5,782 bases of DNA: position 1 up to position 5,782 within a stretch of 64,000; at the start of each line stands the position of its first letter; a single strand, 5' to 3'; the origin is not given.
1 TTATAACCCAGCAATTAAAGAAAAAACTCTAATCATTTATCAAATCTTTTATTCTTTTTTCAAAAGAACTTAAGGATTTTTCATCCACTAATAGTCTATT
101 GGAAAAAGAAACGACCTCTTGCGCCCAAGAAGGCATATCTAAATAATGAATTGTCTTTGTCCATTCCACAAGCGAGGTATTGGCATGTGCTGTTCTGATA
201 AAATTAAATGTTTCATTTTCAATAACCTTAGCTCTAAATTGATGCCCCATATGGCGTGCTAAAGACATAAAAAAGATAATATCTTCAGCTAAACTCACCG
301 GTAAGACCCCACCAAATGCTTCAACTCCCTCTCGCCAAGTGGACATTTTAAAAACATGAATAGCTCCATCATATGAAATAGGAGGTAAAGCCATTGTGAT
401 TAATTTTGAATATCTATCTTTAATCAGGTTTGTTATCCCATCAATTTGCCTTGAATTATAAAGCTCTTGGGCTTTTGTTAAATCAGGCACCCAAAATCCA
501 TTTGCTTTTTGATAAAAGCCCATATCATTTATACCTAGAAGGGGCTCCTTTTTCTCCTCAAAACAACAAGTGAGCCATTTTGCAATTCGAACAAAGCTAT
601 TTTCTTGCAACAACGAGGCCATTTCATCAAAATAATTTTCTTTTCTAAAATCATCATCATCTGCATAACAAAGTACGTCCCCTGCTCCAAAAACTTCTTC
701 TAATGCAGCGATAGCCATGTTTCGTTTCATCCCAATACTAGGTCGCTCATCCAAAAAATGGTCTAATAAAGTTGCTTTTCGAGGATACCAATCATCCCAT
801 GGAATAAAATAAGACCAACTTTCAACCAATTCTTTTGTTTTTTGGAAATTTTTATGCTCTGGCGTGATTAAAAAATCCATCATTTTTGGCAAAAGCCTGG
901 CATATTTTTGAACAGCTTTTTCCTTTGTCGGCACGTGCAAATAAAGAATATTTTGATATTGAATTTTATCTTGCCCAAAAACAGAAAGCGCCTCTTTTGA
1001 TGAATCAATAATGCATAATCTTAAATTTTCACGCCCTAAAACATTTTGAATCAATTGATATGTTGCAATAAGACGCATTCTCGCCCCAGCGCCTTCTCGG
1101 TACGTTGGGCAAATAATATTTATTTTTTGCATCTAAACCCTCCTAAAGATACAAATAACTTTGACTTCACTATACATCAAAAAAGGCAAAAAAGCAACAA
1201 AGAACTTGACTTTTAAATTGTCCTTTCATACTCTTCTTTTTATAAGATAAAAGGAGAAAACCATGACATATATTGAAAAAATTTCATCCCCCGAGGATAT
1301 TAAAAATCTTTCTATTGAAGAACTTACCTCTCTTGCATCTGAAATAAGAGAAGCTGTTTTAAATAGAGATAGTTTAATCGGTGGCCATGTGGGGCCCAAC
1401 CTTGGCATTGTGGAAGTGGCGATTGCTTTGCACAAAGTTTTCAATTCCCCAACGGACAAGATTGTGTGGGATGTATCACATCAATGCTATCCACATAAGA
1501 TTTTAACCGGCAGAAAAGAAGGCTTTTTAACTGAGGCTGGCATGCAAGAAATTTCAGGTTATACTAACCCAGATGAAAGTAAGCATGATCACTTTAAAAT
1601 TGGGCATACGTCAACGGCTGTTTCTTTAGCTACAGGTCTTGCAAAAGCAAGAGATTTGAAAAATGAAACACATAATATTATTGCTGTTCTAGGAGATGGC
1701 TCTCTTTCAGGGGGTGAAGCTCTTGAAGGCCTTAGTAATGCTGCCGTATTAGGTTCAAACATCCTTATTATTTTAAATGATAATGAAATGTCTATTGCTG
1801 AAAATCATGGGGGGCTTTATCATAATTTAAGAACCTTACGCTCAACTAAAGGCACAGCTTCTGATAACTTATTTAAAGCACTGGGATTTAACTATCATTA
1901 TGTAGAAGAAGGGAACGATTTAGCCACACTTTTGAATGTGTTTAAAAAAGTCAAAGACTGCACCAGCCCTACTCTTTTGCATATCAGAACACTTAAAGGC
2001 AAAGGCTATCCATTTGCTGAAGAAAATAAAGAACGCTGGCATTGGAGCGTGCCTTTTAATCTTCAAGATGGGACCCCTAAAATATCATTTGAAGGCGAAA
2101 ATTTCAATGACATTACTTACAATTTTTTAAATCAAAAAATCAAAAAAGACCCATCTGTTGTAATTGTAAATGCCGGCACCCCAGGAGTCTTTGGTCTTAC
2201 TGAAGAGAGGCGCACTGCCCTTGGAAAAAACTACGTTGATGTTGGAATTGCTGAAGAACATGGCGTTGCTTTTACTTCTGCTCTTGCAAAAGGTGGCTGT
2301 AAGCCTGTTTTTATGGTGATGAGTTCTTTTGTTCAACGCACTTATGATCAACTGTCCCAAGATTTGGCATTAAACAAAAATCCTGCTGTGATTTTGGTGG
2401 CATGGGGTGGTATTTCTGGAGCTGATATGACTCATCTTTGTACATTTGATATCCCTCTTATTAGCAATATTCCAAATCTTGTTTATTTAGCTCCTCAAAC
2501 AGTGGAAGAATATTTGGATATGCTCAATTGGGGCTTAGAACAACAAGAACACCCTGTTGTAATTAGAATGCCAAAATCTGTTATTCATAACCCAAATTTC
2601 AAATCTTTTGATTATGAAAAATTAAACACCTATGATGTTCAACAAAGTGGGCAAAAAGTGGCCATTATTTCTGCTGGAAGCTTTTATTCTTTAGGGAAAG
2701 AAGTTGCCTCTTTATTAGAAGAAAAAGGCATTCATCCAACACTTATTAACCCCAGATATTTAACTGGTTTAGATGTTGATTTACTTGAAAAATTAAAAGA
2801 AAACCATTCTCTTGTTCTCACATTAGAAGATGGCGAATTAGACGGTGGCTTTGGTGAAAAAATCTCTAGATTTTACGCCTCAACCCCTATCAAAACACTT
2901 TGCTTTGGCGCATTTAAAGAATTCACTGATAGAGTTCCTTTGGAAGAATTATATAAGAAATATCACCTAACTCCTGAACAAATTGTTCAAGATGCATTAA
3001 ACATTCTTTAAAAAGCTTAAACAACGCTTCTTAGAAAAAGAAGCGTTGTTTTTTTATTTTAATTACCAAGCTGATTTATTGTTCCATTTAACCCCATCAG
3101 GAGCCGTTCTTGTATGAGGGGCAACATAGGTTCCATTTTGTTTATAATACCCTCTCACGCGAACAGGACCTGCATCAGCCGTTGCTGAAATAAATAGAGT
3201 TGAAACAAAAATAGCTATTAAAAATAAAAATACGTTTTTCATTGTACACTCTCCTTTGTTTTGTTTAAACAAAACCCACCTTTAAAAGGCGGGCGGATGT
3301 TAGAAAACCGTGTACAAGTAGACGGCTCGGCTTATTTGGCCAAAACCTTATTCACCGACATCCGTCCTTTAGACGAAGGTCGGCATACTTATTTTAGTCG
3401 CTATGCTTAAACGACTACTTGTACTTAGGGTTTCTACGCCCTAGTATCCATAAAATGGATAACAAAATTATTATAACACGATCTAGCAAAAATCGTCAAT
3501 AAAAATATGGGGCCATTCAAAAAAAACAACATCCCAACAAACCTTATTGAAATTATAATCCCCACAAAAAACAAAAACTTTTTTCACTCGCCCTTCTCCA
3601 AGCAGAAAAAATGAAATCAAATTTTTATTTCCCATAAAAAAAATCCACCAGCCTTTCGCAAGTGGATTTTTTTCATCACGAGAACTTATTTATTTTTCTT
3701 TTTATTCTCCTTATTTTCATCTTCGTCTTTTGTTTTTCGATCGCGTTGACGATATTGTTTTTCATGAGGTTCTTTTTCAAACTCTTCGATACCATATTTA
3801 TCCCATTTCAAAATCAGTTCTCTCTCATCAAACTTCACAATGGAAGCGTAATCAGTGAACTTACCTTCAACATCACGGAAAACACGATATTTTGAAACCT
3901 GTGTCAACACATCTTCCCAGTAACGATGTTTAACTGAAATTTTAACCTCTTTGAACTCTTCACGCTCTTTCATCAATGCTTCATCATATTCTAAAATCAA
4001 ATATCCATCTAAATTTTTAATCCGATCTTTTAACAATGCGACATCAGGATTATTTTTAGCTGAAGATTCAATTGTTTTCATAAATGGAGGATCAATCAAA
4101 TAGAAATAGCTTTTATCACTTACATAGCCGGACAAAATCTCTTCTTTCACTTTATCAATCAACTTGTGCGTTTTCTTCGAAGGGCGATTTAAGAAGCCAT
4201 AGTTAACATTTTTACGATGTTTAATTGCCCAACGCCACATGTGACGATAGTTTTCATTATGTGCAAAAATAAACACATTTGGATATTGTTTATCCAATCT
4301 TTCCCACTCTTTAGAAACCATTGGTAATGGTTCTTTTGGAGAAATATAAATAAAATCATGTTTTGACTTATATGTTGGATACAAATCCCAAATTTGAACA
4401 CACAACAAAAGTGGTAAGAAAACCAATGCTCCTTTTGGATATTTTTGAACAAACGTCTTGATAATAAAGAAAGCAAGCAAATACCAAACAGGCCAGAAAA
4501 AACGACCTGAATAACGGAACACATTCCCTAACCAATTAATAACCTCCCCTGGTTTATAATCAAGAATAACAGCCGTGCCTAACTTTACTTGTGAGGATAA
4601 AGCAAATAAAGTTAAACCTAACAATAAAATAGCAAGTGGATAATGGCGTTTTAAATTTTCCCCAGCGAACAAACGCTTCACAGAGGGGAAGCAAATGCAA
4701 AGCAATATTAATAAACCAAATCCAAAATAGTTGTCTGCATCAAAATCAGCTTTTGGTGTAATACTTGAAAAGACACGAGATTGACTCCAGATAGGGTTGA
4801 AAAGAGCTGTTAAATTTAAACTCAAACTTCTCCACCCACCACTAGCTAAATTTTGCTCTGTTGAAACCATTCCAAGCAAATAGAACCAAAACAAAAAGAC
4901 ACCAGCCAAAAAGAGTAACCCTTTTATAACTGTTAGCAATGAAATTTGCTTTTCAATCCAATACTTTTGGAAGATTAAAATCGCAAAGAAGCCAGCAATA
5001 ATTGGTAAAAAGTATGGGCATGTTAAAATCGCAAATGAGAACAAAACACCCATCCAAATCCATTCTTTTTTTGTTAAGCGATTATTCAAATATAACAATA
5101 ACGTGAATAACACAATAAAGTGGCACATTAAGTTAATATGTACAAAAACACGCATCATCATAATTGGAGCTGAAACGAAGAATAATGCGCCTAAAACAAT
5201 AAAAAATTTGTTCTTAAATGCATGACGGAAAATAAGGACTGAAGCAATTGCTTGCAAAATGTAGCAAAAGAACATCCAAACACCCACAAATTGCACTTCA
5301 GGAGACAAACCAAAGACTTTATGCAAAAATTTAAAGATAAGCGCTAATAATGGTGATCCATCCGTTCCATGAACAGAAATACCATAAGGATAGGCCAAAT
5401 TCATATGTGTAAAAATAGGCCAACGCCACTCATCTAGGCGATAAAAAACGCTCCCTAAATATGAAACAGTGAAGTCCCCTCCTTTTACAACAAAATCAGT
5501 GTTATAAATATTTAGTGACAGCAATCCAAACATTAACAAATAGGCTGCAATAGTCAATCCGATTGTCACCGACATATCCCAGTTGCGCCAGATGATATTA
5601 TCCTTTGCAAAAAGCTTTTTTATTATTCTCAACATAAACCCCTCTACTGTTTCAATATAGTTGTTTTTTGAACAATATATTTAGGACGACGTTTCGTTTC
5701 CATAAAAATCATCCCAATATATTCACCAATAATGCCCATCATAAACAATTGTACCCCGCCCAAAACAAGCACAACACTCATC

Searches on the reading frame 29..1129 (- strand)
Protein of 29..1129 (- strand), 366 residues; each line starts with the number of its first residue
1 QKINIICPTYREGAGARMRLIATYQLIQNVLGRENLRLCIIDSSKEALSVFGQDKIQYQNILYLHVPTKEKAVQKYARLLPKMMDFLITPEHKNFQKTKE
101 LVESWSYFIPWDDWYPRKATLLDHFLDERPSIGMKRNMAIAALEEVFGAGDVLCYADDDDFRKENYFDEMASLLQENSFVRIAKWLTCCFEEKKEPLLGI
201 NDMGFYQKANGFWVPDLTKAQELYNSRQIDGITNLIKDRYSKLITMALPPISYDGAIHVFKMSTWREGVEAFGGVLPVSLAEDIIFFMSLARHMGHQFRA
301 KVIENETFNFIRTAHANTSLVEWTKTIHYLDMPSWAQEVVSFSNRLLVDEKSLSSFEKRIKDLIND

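Call 16: search_protein_families(library=pfam, proteins=[window:29-1129:-], max_evalue=0.001)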
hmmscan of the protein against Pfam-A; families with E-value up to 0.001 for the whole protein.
window:29-1129:- (366 aa): 0 families

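Call 86: find_encoding_contigs(protein=window:29-1129:-, flank=10000, max_places=1)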
Protein window:29-1129:- (366 aa): no gene with exactly this product is on record in the collection.

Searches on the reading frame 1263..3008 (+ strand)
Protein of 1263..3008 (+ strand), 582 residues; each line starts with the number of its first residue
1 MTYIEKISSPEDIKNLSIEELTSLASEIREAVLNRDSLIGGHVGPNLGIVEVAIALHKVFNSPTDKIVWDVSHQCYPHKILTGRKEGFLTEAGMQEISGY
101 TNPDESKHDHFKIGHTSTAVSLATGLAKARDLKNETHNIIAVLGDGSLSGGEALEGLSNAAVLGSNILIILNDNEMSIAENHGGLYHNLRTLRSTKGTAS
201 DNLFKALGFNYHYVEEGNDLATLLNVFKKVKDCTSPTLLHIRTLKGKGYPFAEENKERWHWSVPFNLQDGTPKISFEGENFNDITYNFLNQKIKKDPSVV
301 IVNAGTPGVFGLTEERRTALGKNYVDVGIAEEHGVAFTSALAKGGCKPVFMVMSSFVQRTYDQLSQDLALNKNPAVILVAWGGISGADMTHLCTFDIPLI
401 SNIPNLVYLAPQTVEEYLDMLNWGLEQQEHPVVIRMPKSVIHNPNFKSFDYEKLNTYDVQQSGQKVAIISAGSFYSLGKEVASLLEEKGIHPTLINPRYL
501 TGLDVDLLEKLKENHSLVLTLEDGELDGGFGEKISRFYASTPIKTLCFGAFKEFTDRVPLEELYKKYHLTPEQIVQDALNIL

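Call 16: search_protein_families(library=pfam, proteins=[window:1263-3008:+], max_evalue=0.001)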
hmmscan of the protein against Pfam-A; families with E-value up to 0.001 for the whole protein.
window:1263-3008:+ (582 aa): 6 families
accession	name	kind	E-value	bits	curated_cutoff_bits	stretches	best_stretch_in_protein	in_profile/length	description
PF13292.11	DXP_synthase_N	-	3.8e-83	279.4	21.2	2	5-197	2-194/274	1-deoxy-D-xylulose-5-phosphate synthase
PF02780.25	Transketolase_C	-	4.8e-17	62.5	25.9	1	458-574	4-124/124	Transketolase, C-terminal domain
PF02779.29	Transket_pyr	-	6e-17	62.3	27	1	287-439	11-170/174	Transketolase, pyrimidine binding domain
PF00456.26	Transketolase_N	-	3.5e-08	33.2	22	1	132-256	140-256/334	Transketolase, thiamine diphosphate binding domain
PF02775.26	TPP_enzyme_C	-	1.9e-05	25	21.9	1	114-241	28-151/151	Thiamine pyrophosphate enzyme, C-terminal TPP binding domain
PF00676.26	E1_dh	-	0.00034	20.1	22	1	107-178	92-165/300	Dehydrogenase E1 component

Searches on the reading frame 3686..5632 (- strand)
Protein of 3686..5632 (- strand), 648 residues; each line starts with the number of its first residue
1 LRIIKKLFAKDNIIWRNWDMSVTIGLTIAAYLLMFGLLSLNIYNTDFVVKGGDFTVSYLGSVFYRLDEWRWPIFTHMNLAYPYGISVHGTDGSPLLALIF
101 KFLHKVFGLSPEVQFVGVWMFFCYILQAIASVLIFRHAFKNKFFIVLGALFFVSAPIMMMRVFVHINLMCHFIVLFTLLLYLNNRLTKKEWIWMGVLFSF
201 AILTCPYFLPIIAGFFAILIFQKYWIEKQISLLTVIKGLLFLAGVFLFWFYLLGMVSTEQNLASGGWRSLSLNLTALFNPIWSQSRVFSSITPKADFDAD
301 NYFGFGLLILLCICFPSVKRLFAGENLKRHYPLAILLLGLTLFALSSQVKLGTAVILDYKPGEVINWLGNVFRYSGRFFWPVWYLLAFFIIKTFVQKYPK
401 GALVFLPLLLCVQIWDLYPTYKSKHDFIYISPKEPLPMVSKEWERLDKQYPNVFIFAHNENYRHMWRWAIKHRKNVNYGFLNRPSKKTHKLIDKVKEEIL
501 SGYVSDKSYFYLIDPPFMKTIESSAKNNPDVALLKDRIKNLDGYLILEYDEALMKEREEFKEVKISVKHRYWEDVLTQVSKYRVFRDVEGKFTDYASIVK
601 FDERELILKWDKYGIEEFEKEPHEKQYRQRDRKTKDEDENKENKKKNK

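Call 16: search_protein_families(library=pfam, proteins=[window:3686-5632:-], max_evalue=0.001)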
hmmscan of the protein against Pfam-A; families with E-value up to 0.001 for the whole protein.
window:3686-5632:- (648 aa): 1 family
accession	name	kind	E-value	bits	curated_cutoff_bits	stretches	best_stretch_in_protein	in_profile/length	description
PF19830.4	DUF6311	-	2e-18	67.7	27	1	19-312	5-294/303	Family of unknown function (DUF6311)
